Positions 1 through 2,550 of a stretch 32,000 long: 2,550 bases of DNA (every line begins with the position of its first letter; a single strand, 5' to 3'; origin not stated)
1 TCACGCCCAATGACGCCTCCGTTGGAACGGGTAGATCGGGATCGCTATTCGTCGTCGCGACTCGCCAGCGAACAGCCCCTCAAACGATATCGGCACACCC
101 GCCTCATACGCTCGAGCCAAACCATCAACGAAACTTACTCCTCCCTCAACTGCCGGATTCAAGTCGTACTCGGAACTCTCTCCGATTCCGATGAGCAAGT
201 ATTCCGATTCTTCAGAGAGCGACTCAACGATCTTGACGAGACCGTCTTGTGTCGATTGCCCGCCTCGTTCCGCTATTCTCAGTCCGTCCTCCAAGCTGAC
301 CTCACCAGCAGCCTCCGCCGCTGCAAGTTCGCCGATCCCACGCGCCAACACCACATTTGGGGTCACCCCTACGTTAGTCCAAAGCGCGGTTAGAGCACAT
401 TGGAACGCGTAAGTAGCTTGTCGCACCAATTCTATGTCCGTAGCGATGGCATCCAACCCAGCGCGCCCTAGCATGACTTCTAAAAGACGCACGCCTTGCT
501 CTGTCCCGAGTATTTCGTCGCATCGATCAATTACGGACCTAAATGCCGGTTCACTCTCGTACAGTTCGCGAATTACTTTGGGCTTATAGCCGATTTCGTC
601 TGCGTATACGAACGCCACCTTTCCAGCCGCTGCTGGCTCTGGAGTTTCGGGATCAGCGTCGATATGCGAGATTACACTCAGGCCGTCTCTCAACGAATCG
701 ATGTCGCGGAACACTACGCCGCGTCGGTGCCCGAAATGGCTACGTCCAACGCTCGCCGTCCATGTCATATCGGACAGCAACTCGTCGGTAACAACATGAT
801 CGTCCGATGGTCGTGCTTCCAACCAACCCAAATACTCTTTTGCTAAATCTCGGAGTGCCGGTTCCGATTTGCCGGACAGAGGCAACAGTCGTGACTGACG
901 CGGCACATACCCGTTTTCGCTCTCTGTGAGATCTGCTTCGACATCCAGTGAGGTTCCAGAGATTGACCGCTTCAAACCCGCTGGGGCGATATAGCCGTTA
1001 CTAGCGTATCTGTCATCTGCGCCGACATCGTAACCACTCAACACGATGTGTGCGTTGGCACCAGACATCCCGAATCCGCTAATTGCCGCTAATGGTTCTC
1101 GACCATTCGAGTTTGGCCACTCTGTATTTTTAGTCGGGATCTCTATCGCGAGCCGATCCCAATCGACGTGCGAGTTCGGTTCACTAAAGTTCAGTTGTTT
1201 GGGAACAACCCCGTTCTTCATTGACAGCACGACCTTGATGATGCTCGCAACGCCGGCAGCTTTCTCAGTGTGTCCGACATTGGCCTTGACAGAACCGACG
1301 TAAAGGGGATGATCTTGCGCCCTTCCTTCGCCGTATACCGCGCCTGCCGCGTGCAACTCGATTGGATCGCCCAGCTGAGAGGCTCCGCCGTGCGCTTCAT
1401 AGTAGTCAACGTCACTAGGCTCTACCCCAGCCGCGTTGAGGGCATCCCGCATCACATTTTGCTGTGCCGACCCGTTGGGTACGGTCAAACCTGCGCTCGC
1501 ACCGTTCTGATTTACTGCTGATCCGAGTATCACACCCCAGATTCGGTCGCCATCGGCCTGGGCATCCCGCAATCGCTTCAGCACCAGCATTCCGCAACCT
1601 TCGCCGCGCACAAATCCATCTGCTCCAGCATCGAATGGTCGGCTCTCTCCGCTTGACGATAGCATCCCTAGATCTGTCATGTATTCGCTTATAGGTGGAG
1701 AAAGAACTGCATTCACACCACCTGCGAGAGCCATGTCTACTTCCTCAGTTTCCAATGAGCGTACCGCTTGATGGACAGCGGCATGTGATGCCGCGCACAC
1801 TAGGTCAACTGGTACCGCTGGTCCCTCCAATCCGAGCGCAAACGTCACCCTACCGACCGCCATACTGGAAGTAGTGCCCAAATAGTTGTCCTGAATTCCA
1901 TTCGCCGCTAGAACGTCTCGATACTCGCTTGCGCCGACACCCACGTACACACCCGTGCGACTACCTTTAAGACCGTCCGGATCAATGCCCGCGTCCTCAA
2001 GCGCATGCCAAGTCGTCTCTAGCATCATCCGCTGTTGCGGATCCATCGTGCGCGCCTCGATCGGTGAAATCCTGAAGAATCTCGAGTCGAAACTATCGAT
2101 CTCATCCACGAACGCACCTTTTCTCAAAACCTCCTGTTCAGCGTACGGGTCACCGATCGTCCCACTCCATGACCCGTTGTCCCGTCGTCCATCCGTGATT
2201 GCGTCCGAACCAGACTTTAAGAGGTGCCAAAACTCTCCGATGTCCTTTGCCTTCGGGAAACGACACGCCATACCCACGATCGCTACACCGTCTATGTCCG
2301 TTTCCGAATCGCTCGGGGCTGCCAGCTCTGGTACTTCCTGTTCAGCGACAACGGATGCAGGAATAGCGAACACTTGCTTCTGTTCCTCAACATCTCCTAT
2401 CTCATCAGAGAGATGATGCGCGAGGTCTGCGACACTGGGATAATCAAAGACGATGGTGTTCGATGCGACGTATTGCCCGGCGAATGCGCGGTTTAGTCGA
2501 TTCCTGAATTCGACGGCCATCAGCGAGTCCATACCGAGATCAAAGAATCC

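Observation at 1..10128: FAS/HR-PKS-like single reducing module with in-line cMT, no loading module and no thioesterase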

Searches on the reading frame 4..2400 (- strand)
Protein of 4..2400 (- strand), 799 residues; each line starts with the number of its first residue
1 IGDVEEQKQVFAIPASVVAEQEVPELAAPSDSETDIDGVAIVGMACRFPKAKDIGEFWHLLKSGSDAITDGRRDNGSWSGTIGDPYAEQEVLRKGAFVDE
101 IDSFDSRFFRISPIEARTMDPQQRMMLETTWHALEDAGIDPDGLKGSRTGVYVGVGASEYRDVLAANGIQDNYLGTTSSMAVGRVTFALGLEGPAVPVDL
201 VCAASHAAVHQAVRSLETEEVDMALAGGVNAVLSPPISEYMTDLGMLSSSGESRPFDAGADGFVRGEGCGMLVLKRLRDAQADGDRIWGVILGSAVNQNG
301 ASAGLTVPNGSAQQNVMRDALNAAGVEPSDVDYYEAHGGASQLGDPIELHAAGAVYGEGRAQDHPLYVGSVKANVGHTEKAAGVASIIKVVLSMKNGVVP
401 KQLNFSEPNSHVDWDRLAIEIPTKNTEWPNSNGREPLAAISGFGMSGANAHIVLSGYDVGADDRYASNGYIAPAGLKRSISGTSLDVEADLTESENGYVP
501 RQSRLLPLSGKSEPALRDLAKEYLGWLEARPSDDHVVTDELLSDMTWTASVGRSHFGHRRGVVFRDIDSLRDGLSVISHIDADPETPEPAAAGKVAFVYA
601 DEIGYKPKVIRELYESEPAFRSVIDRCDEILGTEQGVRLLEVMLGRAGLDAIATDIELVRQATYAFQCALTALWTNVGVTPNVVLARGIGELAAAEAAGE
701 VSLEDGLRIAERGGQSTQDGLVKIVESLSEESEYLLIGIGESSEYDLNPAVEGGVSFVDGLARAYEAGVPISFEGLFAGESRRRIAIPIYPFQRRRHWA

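Call 10: find_related_loci(query=window:4-2400:-, collection=genome_contigs, flank=10000)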
Query window:4-2400:- (799 aa) in genome_contigs; peptide patterns used: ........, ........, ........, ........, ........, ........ (x = any residue, [..] = any of these).
215 stretches matched a pattern; 179 encode a relative of the query (tblastn E <= 1e-3); the best 80 are kept; 80 distinct loci.
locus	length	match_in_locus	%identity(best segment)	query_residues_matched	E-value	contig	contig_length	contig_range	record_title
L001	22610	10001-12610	56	1-798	0e+0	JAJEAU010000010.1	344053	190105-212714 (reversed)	MAG: Dehalococcoidia bacterium isolate jk18x7bins.79 k141_2183477, whole genome shotgun sequence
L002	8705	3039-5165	64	1-716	0e+0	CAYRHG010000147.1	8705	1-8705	MAG TPA_asm: uncultured Dehalococcoidales bacterium isolate SRP338948_co1_161 genome assembly, contig: k141_525599, whol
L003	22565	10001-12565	63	1-798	0e+0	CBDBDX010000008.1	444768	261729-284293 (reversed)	MAG: Dehalococcoidia bacterium isolate 8c92cfc9-c77a-474a-8f27-b3407ac38a87 genome assembly, contig: contig_8, whole gen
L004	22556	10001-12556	61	6-798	0e+0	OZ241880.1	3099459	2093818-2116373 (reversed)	MAG: Dehalococcoidia bacterium isolate 7793bf3c-8c6b-46c4-b31f-2e3337617696 genome assembly, chromosome: 1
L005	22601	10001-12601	57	4-798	0e+0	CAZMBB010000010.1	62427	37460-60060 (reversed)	MAG TPA_asm: uncultured Dehalococcoidales bacterium isolate SRP109090_co1_7 genome assembly, contig: NODE_546_length_624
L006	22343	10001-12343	56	16-798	0e+0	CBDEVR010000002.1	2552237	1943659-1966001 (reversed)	MAG: Dehalococcoidia bacterium isolate 58e95461-d50d-4896-8677-afe07c5a1cd5 genome assembly, contig: contig_2, whole gen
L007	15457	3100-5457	56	19-798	0e+0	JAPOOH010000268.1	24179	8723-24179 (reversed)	MAG: Chloroflexota bacterium isolate APA_bin_2 c_000000349210, whole genome shotgun sequence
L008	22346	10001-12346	55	20-798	0e+0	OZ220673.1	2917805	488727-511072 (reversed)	MAG: Dehalococcoidia bacterium isolate 74ad39ee-730f-4e91-a86b-9a5c45ef094d genome assembly, chromosome: 1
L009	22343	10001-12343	56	16-798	0e+0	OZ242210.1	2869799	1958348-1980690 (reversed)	MAG: Dehalococcoidia bacterium isolate 2dcd4ef8-4200-4d3b-942c-b6f2e12e8c0d genome assembly, chromosome: 1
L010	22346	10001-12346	55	19-798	0e+0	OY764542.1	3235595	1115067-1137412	MAG: Dehalococcoidia bacterium isolate 6a5b5718-e0ca-4583-9154-875545b380e3 genome assembly, chromosome: 1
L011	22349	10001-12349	55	16-798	0e+0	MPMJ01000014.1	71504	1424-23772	MAG: SAR202 cluster bacterium bin16 NODE_667_length_71504_cov_10.9955_ID_1333, whole genome shotgun sequence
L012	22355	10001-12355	55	19-798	0e+0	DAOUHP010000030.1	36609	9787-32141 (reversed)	MAG TPA_asm: Dehalococcoidia bacterium isolate S16_96 k189_231045, whole genome shotgun sequence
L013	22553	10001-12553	62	7-798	0e+0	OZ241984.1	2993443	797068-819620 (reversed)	MAG: Dehalococcoidia bacterium isolate 5542707f-ee61-4c35-afd0-62f990c66a60 genome assembly, chromosome: 1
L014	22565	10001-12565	54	1-798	0e+0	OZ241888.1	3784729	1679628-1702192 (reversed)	MAG: Dehalococcoidia bacterium isolate 46affbec-5afd-4908-a2aa-6a71a6f589da genome assembly, chromosome: 1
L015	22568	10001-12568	55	23-798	0e+0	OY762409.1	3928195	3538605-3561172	MAG: Dehalococcoidia bacterium isolate 38c4f93b-5868-4cd3-8e0a-f10fb6dda0e3 genome assembly, chromosome: 1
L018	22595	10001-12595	55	24-798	0e+0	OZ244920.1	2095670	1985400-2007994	MAG: Thermodesulfobacteriota bacterium isolate b9bca27b-65d2-4e2f-9395-4ed0975bd336 genome assembly, chromosome: 1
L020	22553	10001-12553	54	34-798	0e+0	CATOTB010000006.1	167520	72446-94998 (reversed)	MAG: Candidatus Dadabacteria bacterium isolate 53d7d3e8-6880-4aca-9e2b-20875a3a41b8 genome assembly, contig: contig_6, w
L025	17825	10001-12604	52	5-798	0e+0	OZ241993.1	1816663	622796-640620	MAG: uncultured candidatus Porisulfidus sp. isolate ba64636f-2cd1-4e9a-8eaa-ecd0b0529e97 genome assembly, chromosome: 1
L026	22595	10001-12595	54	24-798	0e+0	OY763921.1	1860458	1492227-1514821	MAG: Thermodesulfobacteriota bacterium isolate 558d1e46-7206-424d-903a-c7a0170f7b97 genome assembly, chromosome: 1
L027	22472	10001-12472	50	37-798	0e+0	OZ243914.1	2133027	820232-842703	MAG: Nitrospirales bacterium isolate bb28a9cb-1d03-40f6-9fdf-08dcae54ddd0 genome assembly, chromosome: 1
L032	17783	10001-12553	52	21-798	0e+0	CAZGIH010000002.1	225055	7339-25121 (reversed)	MAG TPA_asm: uncultured Chromatiales bacterium isolate SRP338948_co1_43 genome assembly, contig: k141_33842, whole genom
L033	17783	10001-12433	50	23-798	0e+0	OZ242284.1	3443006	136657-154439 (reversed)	MAG: Dehalococcoidia bacterium isolate 33b6bc49-da4e-4245-9c13-a272f439a3dc genome assembly, chromosome: 1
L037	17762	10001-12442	53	29-798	0e+0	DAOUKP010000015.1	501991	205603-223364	MAG TPA_asm: Dehalococcoidia bacterium isolate S7_351 k113_224430, whole genome shotgun sequence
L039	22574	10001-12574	53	20-798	0e+0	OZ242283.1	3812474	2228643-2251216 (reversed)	MAG: Dehalococcoidia bacterium isolate d63046ed-7a55-4dc1-8bb2-d3050b7f4681 genome assembly, chromosome: 1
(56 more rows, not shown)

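Call 15: search_protein_families(library=pfam, proteins=[L003:747-1994:-, L003:13020-13742:+, L003:13752-14657:+, L003:15094-16440:-, L003:16625-17278:+, L004:694-2034:-, L004:13074-13781:+, L004:13922-14830:+, L004:14876-16615:-, L004:16807-17457:+], max_evalue=0.001)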
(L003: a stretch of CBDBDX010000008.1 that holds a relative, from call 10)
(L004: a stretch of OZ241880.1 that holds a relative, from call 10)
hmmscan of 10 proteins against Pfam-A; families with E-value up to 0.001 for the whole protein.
L003:747-1994:- (415 aa): 2 families
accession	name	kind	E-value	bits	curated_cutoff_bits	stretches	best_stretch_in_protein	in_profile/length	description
PF12838.12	Fer4_7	-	0.00019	22.3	27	1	261-314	2-49/52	4Fe-4S dicluster domain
PF13484.11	Fer4_16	-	0.00067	20.8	30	0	261-315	2-65/66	4Fe-4S double cluster binding domain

L003:13020-13742:+ (240 aa): 2 families
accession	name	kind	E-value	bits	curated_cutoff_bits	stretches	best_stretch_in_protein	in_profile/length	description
PF01648.25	ACPS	-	5.8e-16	59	25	1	128-235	1-111/111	4'-phosphopantetheinyl transferase superfamily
PF22624.1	AASDHPPT_N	-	9.4e-09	35.9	27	1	40-122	12-96/100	4'-phosphopantetheinyl transferase, N-terminal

L003:13752-14657:+ (301 aa): 2 families
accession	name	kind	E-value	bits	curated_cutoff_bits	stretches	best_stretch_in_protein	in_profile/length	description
PF12697.13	Abhydrolase_6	-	1.7e-14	55.4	26.3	1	39-290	1-217/217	Alpha/beta hydrolase family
PF00561.26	Abhydrolase_1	-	4.3e-05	23.7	25.8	1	37-94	1-60/245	alpha/beta hydrolase fold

L003:15094-16440:- (448 aa): 2 families
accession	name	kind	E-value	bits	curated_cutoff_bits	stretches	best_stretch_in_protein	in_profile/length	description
PF00860.26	Xan_ur_permease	-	1.9e-33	116.2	27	1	26-405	4-386/389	Permease family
PF25637.1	DUF7942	-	0.00021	21.6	26.7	1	133-216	3-93/104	Family of unknown function (DUF7942)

L003:16625-17278:+ (217 aa): 1 family
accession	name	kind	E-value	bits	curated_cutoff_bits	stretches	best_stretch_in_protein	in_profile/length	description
PF05719.16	GPP34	-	6.3e-47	160.7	29.1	1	6-204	2-201/201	Golgi phosphoprotein 3 (GPP34)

L004:694-2034:- (446 aa): 2 families
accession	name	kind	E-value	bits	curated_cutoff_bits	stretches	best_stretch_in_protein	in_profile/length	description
PF12838.12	Fer4_7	-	0.00039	21.3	27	1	292-345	2-49/52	4Fe-4S dicluster domain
PF13484.11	Fer4_16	-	0.00079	20.6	30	0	292-346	2-65/66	4Fe-4S double cluster binding domain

L004:13074-13781:+ (235 aa): 2 families
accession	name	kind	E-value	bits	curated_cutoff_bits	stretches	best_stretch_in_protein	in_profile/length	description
PF01648.25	ACPS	-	3.8e-17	62.8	25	1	125-230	2-110/111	4'-phosphopantetheinyl transferase superfamily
PF22624.1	AASDHPPT_N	-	2.7e-08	34.4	27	1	36-118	12-96/100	4'-phosphopantetheinyl transferase, N-terminal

L004:13922-14830:+ (302 aa): 1 family
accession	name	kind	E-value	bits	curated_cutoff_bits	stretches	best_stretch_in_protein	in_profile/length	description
PF12697.13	Abhydrolase_6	-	1.3e-10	42.7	26.3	1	40-291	1-217/217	Alpha/beta hydrolase family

L004:14876-16615:- (579 aa): 1 family
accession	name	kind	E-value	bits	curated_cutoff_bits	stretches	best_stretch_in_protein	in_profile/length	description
PF00860.26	Xan_ur_permease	-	1.7e-37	129.5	27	1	26-402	6-385/389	Permease family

L004:16807-17457:+ (216 aa): 1 family
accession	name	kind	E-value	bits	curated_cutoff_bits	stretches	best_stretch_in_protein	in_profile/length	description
PF05719.16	GPP34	-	6e-48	164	29.1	1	5-202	2-200/201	Golgi phosphoprotein 3 (GPP34)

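Call 41: search_protein_families(library=ncbifam, proteins=[L003:13020-13742:+, L003:13752-14657:+], max_evalue=0.01)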
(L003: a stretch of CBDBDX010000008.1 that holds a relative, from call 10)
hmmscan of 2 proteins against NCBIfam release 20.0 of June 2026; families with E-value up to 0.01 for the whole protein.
L003:13020-13742:+ (240 aa): 5 families
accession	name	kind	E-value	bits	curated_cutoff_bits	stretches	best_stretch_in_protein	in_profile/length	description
NF042922.1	4PPT_HetI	equivalog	9e-28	97.2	370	1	22-235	17-223/235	4'-phosphopantetheinyl transferase HetI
NF007676.0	PRK10351.1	equivalog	4.1e-13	49.4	174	1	94-186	56-145/195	4'-phosphopantetheinyl transferase AcpT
TIGR00556.1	pantethn_trn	domain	3.1e-09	37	45.35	1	128-196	4-79/128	phosphopantetheine--protein transferase domain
NF047349.1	4PPT_AusB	equivalog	4e-08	32.9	225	1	92-214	68-178/205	aureusimine biosynthesis 4'-phosphopantetheinyl transferase AusB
NF007604.0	PRK10251.1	equivalog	0.00026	20.6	169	1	105-197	84-174/209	enterobactin synthase subunit EntD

L003:13752-14657:+ (301 aa): 6 families
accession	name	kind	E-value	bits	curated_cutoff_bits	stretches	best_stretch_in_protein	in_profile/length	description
NF004514.1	PRK05855.1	equivalog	2.1e-07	29.9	455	1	18-100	4-87/578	SDR family oxidoreductase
TIGR02427.1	protocat_pcaD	equivalog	3.5e-06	26.6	255.85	1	31-102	7-75/251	3-oxoadipate enol-lactonase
NF051488.1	bifunc_PcaDC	exception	0.00016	21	390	0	27-98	3-73/375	bifunctional 3-oxoadipate enol-lactonase/4-carboxymuconolactone decarboxylase PcaDC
NF051487.1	bifunc_PcaCD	exception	0.00018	20.7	430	0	23-103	159-235/413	bifunctional 4-carboxymuconolactone decarboxylase/3-oxoadipate enol-lactonase PcaCD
TIGR03056.1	bchO_mg_che_rel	equivalog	0.00058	19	172.55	1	12-115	5-103/278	alpha/beta fold hydrolase BchO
NF011457.0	PRK14875.1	equivalog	0.0031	16.5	307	0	16-90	113-185/372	acetoin dehydrogenase dihydrolipoyllysine-residue acetyltransferase subunit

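Call 47: search_protein_families(library=pfam, proteins=[L001:13388-14128:+, L001:14285-16501:+, L001:16554-17741:+, L001:17743-18624:+, L001:18752-20410:+, L001:2-1126:+, L001:1156-1491:+, L001:12796-13242:+], max_evalue=0.001)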
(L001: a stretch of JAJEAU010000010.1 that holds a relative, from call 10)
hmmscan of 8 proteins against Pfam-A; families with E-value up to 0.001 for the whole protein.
L001:13388-14128:+ (246 aa): 0 families

L001:14285-16501:+ (738 aa): 1 family
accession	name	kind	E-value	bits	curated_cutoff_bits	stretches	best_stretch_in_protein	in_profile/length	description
PF03176.21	MMPL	-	2.8e-87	293.2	20.5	2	76-389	31-331/333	MMPL family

L001:16554-17741:+ (395 aa): 1 family
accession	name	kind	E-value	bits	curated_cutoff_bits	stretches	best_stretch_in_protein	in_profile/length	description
PF09995.15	MPAB_Lcp_cat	-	9.2e-19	68.8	23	1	99-329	4-218/231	ER-bound oxygenase mpaB/B'/Rubber oxygenase, catalytic domain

L001:17743-18624:+ (293 aa): 3 families
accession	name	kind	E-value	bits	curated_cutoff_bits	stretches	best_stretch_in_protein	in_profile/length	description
PF13344.12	Hydrolase_6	-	1e-17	64.5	27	1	23-122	1-99/101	Haloacid dehalogenase-like hydrolase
PF13242.12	Hydrolase_like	-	5.5e-13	49.1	22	1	217-268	2-54/75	HAD-hyrolase-like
PF00702.32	Hydrolase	-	2.1e-10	41.7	26.4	0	195-256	125-191/191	haloacid dehalogenase-like hydrolase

L001:18752-20410:+ (552 aa): 3 families
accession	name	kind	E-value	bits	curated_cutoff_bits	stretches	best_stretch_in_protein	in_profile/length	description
PF02775.26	TPP_enzyme_C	-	1.2e-40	139.2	21.9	1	383-526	4-151/151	Thiamine pyrophosphate enzyme, C-terminal TPP binding domain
PF02776.23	TPP_enzyme_N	-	2e-33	115.1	26.8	1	5-123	2-118/119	Thiamine pyrophosphate enzyme, N-terminal TPP binding domain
PF00205.28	TPP_enzyme_M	-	2.5e-31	108.7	30.4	1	193-322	1-137/137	Thiamine pyrophosphate enzyme, central domain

L001:2-1126:+ (374 aa): 6 families
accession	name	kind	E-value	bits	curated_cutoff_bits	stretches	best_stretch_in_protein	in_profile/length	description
PF00028.23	Cadherin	-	5.2e-22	78.5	28.8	2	151-233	4-90/93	Cadherin domain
PF17963.7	Big_9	-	1.6e-13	51.7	23.6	2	137-234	1-89/89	Bacterial Ig domain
PF14900.11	DUF4493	-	2.2e-07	31.4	27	0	68-130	160-215/226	Domain of unknown function (DUF4493)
PF25374.1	Cadherin_FAT4_N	-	1.3e-06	29.1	35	0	151-203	8-54/85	FAT4-like, N-terminal cadherin-like domain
PF08329.16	ChitinaseA_N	-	1.7e-05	25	21.2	0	193-239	65-111/133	Chitinase A, N-terminal domain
PF03413.25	PepSY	-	8.4e-05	23.2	24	0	166-198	21-57/60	Peptidase propeptide and YPEB domain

L001:1156-1491:+ (111 aa): 0 families

L001:12796-13242:+ (148 aa): 3 families
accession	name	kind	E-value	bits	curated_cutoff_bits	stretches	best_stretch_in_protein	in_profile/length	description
PF07883.17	Cupin_2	-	2.4e-20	72.4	27.2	1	71-141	2-68/70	Cupin domain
PF02311.25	AraC_binding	-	2.4e-05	24.5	21.1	1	83-138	19-70/135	AraC-like ligand binding domain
PF05899.18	Cupin_3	-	3.4e-05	23.9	23.5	1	88-125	22-60/74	EutQ-like cupin domain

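Call 49: search_solved_structures(query=window:4-2400:-, max_evalue=1e-30)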
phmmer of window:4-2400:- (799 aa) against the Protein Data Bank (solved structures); distinct sequences matched with E-value up to 1e-30: 81 (the best 60 are shown).
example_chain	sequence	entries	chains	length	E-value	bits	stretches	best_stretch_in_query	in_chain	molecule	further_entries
7zma_A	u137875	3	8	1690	3.6e-176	591.2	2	36-457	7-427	Putative polyketide synthase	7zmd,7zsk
4mz0_A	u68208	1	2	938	5.6e-151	507.9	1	10-742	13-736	CurL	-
2hg4_A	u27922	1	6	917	3.1e-123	416.1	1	38-455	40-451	6-Deoxyerythronolide B Synthase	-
6c9u_A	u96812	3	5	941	4.1e-116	392.6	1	33-454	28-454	6-deoxyerythronolide-B synthase EryA2, modules 3 and 4 | EryAII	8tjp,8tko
8g4u_A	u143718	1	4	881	7.3e-116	391.7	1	37-455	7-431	EryAIII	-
2qo3_A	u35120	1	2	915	9.9e-116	391.3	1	33-454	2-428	EryAII Erythromycin polyketide synthase modules 3 and 4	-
8tpw_A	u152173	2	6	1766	4.7e-115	389.1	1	33-455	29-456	EryAII,EryAII,EryAII,EryAII,6-deoxyerythronolide-B synthase EryA3, modules 5 and 6 | EryAII,EryAII,EryAII,6-deoxyerythronolide-B synthase EryA3, modules 5 and 6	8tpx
7m7i_B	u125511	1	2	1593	6.4e-115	388.6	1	33-479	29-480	EryAI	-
7m7j_B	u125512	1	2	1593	6.4e-115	388.6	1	33-479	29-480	EryAI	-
7m7f_B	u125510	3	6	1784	1e-114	387.9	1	33-479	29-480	EryAI,6-deoxyerythronolide-B synthase EryA3, modules 5 and 6 chimera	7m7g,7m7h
8tjn_B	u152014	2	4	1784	1e-114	387.9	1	33-479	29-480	EryAI,6-deoxyerythronolide-B synthase EryA3, modules 5 and 6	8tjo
8ee0_A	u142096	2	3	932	1.5e-114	387.4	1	33-455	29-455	6-deoxyerythronolide B synthase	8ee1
7m7e_B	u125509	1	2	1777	2e-114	387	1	33-455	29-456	6-deoxyerythronolide-B synthase EryA2, modules 3 and 4,EryAI,6-deoxyerythronolide-B syntha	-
7s6b_A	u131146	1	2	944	1.2e-113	384.4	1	37-455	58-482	Polyketide synthase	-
7s6c_A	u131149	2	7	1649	5e-113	382.4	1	33-455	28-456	6-deoxyerythronolide-B synthase EryA2, modules 3 and 4, Lsd14 Polyketide synthase fusion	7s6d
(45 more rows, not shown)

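Call 62: search_solved_structures(query=L003:13752-14657:+, max_evalue=0.01)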
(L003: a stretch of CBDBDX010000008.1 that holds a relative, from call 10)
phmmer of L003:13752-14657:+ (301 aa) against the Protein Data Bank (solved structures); distinct sequences matched with E-value up to 0.01: 5.
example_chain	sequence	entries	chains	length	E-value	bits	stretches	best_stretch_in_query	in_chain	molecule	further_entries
27ct_A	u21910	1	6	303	0.00034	23.2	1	31-155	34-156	RPA1511_2297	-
4psu_A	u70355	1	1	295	0.0012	21.4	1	28-115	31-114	Alpha/beta hydrolase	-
4rnc_A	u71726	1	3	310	0.0017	20.9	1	16-82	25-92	Esterase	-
3c5v_A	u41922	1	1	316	0.0049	19.4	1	16-120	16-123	Protein phosphatase methylesterase 1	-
3c5w_P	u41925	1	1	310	0.0095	18.4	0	16-118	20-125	PP2A-specific methylesterase PME-1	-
